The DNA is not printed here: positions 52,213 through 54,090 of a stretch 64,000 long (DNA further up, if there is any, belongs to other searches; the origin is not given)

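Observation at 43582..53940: Nine-gene operon joining a haem-porin, a cupredoxin, an NAD(P)-linked module, a Rieske/cytochrome b6 core and an octahaem cytochrome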

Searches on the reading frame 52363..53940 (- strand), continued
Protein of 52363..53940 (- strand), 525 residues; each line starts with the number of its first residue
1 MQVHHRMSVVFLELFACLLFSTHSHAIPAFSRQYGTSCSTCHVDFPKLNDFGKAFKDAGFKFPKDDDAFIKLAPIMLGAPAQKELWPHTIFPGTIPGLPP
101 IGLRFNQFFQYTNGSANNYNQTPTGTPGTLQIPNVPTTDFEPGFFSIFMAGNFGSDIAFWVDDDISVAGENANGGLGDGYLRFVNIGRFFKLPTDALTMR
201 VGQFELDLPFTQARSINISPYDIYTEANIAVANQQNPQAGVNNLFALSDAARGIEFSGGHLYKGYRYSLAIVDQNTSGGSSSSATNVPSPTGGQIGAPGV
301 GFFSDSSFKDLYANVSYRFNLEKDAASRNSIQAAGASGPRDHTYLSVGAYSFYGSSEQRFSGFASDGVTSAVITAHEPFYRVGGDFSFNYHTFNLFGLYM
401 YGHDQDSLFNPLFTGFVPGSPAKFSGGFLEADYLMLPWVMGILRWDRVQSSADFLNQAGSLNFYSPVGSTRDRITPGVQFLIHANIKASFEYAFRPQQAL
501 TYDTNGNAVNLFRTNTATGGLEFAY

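Call 50: predict_structure(alignment_id=A3)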
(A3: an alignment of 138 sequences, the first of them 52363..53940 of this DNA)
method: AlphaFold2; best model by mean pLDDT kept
length: 525 residues; sequences in the alignment: 138
mean_pLDDT: 69.8   pTM: 0.71
mean pLDDT of the five models: 69.8, 69.4, 68.1, 66.0, 65.5
residues with pLDDT >= 90: 78; 70-90: 224; 50-70: 115; < 50: 108
segments of 3 or more residues with pLDDT < 50: 21-40, 60-78, 90-96, 231-237, 276-301, 332-339, 455-469
pLDDT, mean of each block of 10 residues (from residue 1): 67 77 39 41 54 58 44 46 57 47 83 77 72 77 77 71 66 64 84 85 83 72 69 48 65 86 80 58 35 37 68 91 69 45 86 82 79 82 93 91 82 74 88 86 90 43 39 90 83 84 77 86 81
secondary structure, 60 per line:
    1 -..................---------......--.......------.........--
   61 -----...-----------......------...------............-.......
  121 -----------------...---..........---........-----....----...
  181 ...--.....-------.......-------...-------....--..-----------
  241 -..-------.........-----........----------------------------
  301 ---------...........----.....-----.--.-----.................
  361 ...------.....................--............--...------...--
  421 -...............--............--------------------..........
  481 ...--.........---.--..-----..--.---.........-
elements in order: H2-19 H29-34 H37-43 H50-58 H80-85 E101-112 H114-120 E138-140 E144-153 E157-164 H170-173 E178-183 H186-190 E198-204 H222-225 E251-259 E265-272 E310-320 H325-329 E344-363 E370-390 E393-404 E407-409 E416-418 E422-436 E439-450 E471-483 E486-494 E516-524

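Call 53: fold_search(model_id=the predicted structure, library=pdb)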
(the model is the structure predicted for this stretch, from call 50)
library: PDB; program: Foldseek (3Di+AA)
matches with E <= 10: 909; with E <= 0.001: 261
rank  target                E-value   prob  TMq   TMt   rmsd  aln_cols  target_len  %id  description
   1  8jto                  1.9e-11  1.00  0.38  0.56  10.9       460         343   12  Outer membrane porin of Burkholderia pseudomallei (BpsOmp38) in complex with ceftazidime (released 2024-06-26)
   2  4d64_A                5.6e-11  1.00  0.36  0.49   9.7       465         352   12  Structure of porin Omp-Pst1 from P. stuartii; the crystallographic symmetry generates a dimer of trimers. (released 2016-03-09)
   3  3a2s_X                6.2e-11  1.00  0.38  0.55  10.3       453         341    9  Crystal Structure of outer membrane protein PorB from Neisseria meningitidis in complex with sucrose (released 2010-04-07)
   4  1hxt                  8.5e-11  1.00  0.37  0.55   9.7       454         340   10  OMPF PORIN MUTANT NQAAA (released 2001-06-06)
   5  3wi5                  5.5e-10  1.00  0.36  0.55   9.9       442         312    9  Crystal structure of the Loop 7 mutant PorB from Neisseria meningitidis serogroup B (released 2014-01-01)
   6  5nxn_A                6.4e-10  1.00  0.36  0.51   9.7       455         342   11  Structure of a L5-deletion mutant of Providencia stuartii Omp-Pst1 (released 2018-02-21)
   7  6ehc_A                9.3e-10  1.00  0.40  0.64   8.0       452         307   10  OmpUdeltaN (N-terminus deletion mutant of OmpU), outer membrane protein of Vibrio cholerae (released 2018-04-25)
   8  4kr8_C                1.0e-09  1.00  0.35  0.51  10.7       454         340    8  Salmonella typhi OmpF complex with Daunomycin (released 2014-05-28)
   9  5o9c_A                1.1e-09  1.00  0.40  0.57   9.1       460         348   11  Crystal structure of Omp36 from Enterobacter aerogenes (released 2018-06-27)
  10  4rjw                  1.5e-09  1.00  0.46  0.55  10.3       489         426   11  Crystal structure of Pseudomonas aeruginosa OprO (released 2015-10-21)
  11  5mdo_A                1.7e-09  1.00  0.41  0.58   8.1       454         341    9  Crystal structure of in vitro folded Chitoporin VhChip from Vibrio harveyi (crystal form I) (released 2017-12-20)
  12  9j9p                  1.7e-09  1.00  0.39  0.56   9.6       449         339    9  artificial mononuclear Zn-bound metalloprotein 3 (M3:Zn) (released 2025-07-02)
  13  6ehb_C                2.1e-09  1.00  0.38  0.59   8.0       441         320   10  OmpU, an outer membrane protein, of Vibrio cholerae (released 2018-04-25)
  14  1gfp                  2.3e-09  1.00  0.39  0.56   9.9       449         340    9  OMPF PORIN (MUTANT R42C) (released 1996-12-07)
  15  1gfq                  2.4e-09  1.00  0.38  0.55   9.7       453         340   10  OMPF PORIN (MUTANT R82C) (released 1996-12-07)
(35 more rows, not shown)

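Call 60: search_protein_families(library=pfam, proteins=[L050:12295-13203:+, L078:8498-9973:+, L085:11349-11999:+, L085:12069-12842:+, L085:8351-9853:+, L085:7334-8335:+, L084:18737-20068:+], max_evalue=0.01)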
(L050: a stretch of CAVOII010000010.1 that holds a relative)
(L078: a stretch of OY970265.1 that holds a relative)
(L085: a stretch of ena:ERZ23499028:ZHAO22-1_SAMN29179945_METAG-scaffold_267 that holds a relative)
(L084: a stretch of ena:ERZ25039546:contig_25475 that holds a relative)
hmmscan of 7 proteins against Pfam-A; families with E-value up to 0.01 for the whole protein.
L050:12295-13203:+ (302 aa): 2 families
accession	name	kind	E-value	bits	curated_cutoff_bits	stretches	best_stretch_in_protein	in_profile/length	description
PF13442.11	Cytochrome_CBB3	-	3.4e-13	50.1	27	2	92-186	6-68/68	Cytochrome C oxidase, cbb3-type, subunit III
PF00034.26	Cytochrom_C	-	2.1e-11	45.4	21.3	1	92-189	4-89/90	Cytochrome c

L078:8498-9973:+ (491 aa): 3 families
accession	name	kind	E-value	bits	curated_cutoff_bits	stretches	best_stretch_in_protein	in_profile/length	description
PF13442.11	Cytochrome_CBB3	-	3.5e-17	62.9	27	2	153-248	5-68/68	Cytochrome C oxidase, cbb3-type, subunit III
PF00034.26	Cytochrom_C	-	2e-14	55.1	21.3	2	153-251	3-89/90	Cytochrome c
PF14316.11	DUF4381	-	0.0078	17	27.2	0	94-120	87-113/145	Domain of unknown function (DUF4381)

L085:11349-11999:+ (216 aa): 4 families
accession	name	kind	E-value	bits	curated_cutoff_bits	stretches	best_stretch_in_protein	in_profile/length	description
PF13620.12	CarboxypepD_reg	-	2.5e-08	34.6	32.3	1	163-212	29-79/82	Carboxypeptidase regulatory-like domain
PF14686.12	fn3_3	-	1.5e-06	28.4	24.4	1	167-208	29-73/75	Polysaccharide lyase family 4, domain II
PF09430.16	EMC7_beta-sandw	-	4e-05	24.2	26.6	1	159-207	14-64/122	ER membrane protein complex subunit 7, beta-sandwich domain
PF13715.12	CarbopepD_reg_2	-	0.0011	19.4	32.2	1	156-213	18-75/88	CarboxypepD_reg-like domain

L085:12069-12842:+ (257 aa): 5 families
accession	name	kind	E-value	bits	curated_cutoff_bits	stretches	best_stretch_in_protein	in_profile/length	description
PF13620.12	CarboxypepD_reg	-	1.2e-07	32.4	32.3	1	202-252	29-80/82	Carboxypeptidase regulatory-like domain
PF13715.12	CarbopepD_reg_2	-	3e-06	27.6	32.2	1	193-253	16-76/88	CarboxypepD_reg-like domain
PF14686.12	fn3_3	-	3.2e-06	27.3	24.4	1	203-247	27-73/75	Polysaccharide lyase family 4, domain II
PF09430.16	EMC7_beta-sandw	-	1.2e-05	25.9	26.6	1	201-247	19-65/122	ER membrane protein complex subunit 7, beta-sandwich domain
PF22904.2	NOMO1-like_2nd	-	0.0079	16.7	27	0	205-242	38-75/90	BOS complex subunit NOMO1-like, second beta sandwich domain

L085:8351-9853:+ (500 aa): 0 families

L085:7334-8335:+ (333 aa): 8 families
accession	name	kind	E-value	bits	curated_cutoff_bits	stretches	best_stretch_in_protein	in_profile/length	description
PF13620.12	CarboxypepD_reg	-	4.9e-05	24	32.3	1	225-295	2-55/82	Carboxypeptidase regulatory-like domain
PF24414.1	DUF7547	-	0.00064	20.2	27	0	191-215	2-26/209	Family of unknown function (DUF7547)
PF17210.9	SdrD_B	-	0.0014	19.2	29.7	1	264-298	35-67/112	SdrD B-like domain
PF23193.1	NOMO_3rd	-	0.004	17.6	27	0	265-294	54-84/120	NOMO third transthyretin-like domain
PF13715.12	CarbopepD_reg_2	-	0.0044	17.5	32.2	0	270-293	26-49/88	CarboxypepD_reg-like domain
PF17802.7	SpaA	-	0.0055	17.3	23.1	0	234-293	14-57/91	Prealbumin-like fold domain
PF00924.24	MS_channel_2nd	-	0.0087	16.6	20.2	0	6-52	6-48/68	Mechanosensitive ion channel, beta-domain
PF10670.15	DUF4198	-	0.0091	16.6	34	0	224-290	148-201/209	Domain of unknown function (DUF4198)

L084:18737-20068:+ (443 aa): 0 families

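Call 74: find_encoding_contigs(protein=P0358, flank=10000, max_places=1)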
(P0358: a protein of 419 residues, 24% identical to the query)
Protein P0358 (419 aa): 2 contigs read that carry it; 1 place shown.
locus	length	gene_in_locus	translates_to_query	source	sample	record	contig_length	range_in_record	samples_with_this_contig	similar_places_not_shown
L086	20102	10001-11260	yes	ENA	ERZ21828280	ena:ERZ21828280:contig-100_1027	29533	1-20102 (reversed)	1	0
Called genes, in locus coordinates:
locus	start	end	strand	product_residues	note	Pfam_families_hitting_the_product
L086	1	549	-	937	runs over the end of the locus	PF03219:TLC (faint), PF13646:HEAT_2 (weak)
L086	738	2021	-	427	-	PF07980:SusD_RagB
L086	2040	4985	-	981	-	PF13620:CarboxypepD_reg, PF13715:CarbopepD_reg_2, PF07715:Plug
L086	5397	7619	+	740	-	PF00512:HisKA (faint), PF00672:HAMP, PF08448:PAS_4 (weak), PF02518:HATPase_c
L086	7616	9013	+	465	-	PF00072:Response_reg, PF00004:AAA (faint), PF00158:Sigma54_activat, PF14532:Sigma54_activ_2, PF25601:AAA_lid_14, PF02954:HTH_8 (weak)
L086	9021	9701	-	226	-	PF04542:Sigma70_r2, PF13490:zf-HC2 (weak)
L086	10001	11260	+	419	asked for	-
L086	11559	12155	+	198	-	PF13620:CarboxypepD_reg (faint)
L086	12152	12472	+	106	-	-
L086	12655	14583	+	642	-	PF14691:Fer4_20, PF00070:Pyr_redox (faint), PF00890:FAD_binding_2 (faint), PF01266:DAO, PF07992:Pyr_redox_2, PF13450:NAD_binding_8, PF12838:Fer4_7 (weak), PF00037:Fer4 (weak), +1 more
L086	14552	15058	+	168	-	PF00355:Rieske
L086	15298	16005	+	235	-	PF00033:Cytochrome_B, PF14358:DUF4405, PF13631:Cytochrom_B_N_2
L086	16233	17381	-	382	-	PF07992:Pyr_redox_2, PF21706:FCSD_central (weak)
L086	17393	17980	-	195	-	-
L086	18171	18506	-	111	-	PF02635:DsrE (weak), PF04077:DsrH (weak)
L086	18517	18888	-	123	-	PF02635:DsrE (weak)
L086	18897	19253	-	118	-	PF02635:DsrE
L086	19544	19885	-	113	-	PF01022:HTH_5, PF12840:HTH_20 (weak)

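Call 75: find_encoding_contigs(protein=P0301, flank=10000, max_places=1)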
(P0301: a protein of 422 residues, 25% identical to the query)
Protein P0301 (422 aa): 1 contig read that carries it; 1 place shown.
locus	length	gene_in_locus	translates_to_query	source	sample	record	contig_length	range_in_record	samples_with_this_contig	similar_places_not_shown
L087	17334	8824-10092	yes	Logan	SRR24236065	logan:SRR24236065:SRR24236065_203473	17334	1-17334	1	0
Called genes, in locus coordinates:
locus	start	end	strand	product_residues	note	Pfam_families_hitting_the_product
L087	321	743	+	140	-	-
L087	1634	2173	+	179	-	-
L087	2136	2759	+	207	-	-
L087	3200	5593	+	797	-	PF02743:dCache_1, PF21623:HK_sensor_dom_bact (weak), PF00672:HAMP, PF00989:PAS, PF08448:PAS_4, PF13426:PAS_9, PF00512:HisKA, PF02518:HATPase_c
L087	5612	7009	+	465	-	PF00072:Response_reg, PF00158:Sigma54_activat, PF14532:Sigma54_activ_2, PF07728:AAA_5 (weak), PF25601:AAA_lid_14, PF02954:HTH_8 (weak)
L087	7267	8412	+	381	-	PF13442:Cytochrome_CBB3 (faint), PF00034:Cytochrom_C (weak)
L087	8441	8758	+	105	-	-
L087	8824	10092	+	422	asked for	-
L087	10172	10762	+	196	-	PF13620:CarboxypepD_reg, PF14686:fn3_3 (weak)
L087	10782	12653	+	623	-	PF00037:Fer4 (faint), PF14691:Fer4_20, PF00890:FAD_binding_2 (weak), PF01266:DAO (weak), PF07992:Pyr_redox_2, PF12831:FAD_oxidored (weak), PF13450:NAD_binding_8, PF12838:Fer4_7 (weak), +5 more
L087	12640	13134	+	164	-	PF00355:Rieske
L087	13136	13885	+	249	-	PF00033:Cytochrome_B, PF14358:DUF4405, PF13631:Cytochrom_B_N_2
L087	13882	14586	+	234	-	PF00032:Cytochrom_B_C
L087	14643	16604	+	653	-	PF13435:Cytochrome_C554 (faint), PF22113:Mtrc-MtrF_II-IV_dom (faint), PF14522:Cytochrome_C7 (faint), PF14537:Cytochrom_c3_2 (faint), PF13442:Cytochrome_CBB3 (faint), PF02433:FixO (faint), PF00034:Cytochrom_C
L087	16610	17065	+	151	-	PF00034:Cytochrom_C, PF13442:Cytochrome_CBB3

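Call 76: list_cluster_members(proteins=[P0358, P0301, P0186, P0272, P0275, P0371, P0284, P0001, P0212, P0252])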
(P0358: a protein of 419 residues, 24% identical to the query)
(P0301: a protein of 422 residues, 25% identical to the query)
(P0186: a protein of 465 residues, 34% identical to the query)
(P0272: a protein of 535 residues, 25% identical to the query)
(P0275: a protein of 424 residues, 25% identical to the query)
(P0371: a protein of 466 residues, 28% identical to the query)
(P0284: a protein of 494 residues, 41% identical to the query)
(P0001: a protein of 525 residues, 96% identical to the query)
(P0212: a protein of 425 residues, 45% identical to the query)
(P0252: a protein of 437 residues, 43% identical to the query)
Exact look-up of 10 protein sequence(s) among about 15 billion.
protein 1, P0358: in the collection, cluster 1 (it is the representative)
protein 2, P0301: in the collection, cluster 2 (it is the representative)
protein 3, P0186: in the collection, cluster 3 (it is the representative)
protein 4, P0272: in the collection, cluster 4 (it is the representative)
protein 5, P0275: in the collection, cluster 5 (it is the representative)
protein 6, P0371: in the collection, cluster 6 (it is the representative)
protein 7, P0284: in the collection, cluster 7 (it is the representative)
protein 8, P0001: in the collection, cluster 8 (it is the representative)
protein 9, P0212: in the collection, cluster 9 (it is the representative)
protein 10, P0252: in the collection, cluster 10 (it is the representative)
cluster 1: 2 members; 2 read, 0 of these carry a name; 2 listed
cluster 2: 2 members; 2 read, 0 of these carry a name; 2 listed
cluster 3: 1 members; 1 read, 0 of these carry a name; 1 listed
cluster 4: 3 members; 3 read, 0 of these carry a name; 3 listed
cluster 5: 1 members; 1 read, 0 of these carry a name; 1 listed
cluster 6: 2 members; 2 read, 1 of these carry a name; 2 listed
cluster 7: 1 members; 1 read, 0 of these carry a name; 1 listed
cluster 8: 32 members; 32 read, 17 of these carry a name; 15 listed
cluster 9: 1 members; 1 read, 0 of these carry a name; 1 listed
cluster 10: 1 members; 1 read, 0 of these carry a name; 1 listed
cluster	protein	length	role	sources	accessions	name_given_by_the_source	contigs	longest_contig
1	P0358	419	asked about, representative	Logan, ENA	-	-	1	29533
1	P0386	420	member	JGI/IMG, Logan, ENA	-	-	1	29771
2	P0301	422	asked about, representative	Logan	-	-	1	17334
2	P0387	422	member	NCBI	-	-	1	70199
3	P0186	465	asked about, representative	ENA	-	-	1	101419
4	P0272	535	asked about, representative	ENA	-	-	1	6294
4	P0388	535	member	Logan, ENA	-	-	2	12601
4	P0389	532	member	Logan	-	-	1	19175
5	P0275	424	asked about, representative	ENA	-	-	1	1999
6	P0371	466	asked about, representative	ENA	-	-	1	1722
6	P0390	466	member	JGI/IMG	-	hypothetical protein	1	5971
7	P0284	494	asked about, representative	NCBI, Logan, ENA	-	-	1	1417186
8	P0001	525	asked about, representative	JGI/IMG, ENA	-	-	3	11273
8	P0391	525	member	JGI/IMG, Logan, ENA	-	hypothetical protein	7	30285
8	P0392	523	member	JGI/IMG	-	hypothetical protein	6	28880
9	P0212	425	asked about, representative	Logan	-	-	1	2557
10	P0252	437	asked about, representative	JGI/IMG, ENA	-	-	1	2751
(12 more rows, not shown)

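Call 86: find_homologous_proteins(query=L087:13136-13885:+, max_evalue=1e-20)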
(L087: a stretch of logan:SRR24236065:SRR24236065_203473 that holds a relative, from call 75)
Query L087:13136-13885:+ (249 aa): 7998 proteins with E <= 1e-20 among 8000 candidates; the best 120 are listed.
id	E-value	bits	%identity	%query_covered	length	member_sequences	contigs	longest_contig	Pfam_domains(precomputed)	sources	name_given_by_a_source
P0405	8.5e-161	552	100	100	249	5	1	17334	PF14358.12,PF00033.25,PF13631.12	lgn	-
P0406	1.6e-143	495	86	100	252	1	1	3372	PF14358.12,PF00033.25,PF13631.12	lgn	-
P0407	3.7e-142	491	84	99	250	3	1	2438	PF14358.12,PF00033.25,PF13631.12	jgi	jgi:quinol-cytochrome oxidoreductase complex cytochrome b subunit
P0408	3.2e-141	488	86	98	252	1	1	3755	PF14358.12,PF00033.25,PF13631.12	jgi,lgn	jgi:quinol-cytochrome oxidoreductase complex cytochrome b subunit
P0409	7.8e-141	486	85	100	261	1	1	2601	PF14358.12,PF00033.25,PF13631.12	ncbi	-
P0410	1.1e-139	483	85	100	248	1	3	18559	PF14358.12,PF00033.25,PF13631.12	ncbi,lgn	ncbi:MAG: cytochrome b N-terminal domain-containing protein [bacterium]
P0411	5.2e-139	480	85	100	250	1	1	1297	PF14358.12,PF00033.25,PF13631.12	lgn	-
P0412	4.0e-138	477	84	100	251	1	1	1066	PF14358.12,PF00033.25,PF13631.12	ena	-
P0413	6.3e-138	477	82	100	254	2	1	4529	PF14358.12,PF00033.25,PF13631.12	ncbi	-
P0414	9.4e-138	476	83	100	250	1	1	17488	PF14358.12,PF00033.25,PF13631.12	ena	-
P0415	3.0e-137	475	84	98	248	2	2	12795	PF14358.12,PF00033.25,PF13631.12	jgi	jgi:quinol-cytochrome oxidoreductase complex cytochrome b subunit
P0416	9.7e-137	473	82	98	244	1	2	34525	PF14358.12,PF00033.25,PF13631.12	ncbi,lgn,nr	ncbi:MAG: DUF4405 domain-containing protein [Calditrichaeota bacterium]|nr:MAG: DUF4405 domain-conta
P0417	1.2e-136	473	83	100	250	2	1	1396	PF14358.12,PF00033.25,PF13631.12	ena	-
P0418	1.9e-136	472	83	98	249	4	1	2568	PF14358.12,PF00033.25,PF13631.12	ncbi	-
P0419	1.5e-135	469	85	96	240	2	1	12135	PF14358.12,PF00033.25,PF13631.12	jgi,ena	-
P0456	1.3e-104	368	67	93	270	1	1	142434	PF14358.12,PF00033.25,PF13631.12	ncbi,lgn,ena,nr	ncbi:MAG: DUF4405 domain-containing protein [Candidatus Glassbacteria bacterium]|nr:DUF4405 domain-c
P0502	6.7e-100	352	62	98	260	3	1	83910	PF00033.25,PF13631.12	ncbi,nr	ncbi:MAG: cytochrome B6 [candidate division Zixibacteria bacterium RBG_16_53_22]|nr:MAG: cytochrome 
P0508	1.0e-99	352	66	93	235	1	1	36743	PF14358.12,PF00033.25,PF13631.12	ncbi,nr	ncbi:MAG: cytochrome b N-terminal domain-containing protein [Ignavibacteriae bacterium]|nr:cytochrom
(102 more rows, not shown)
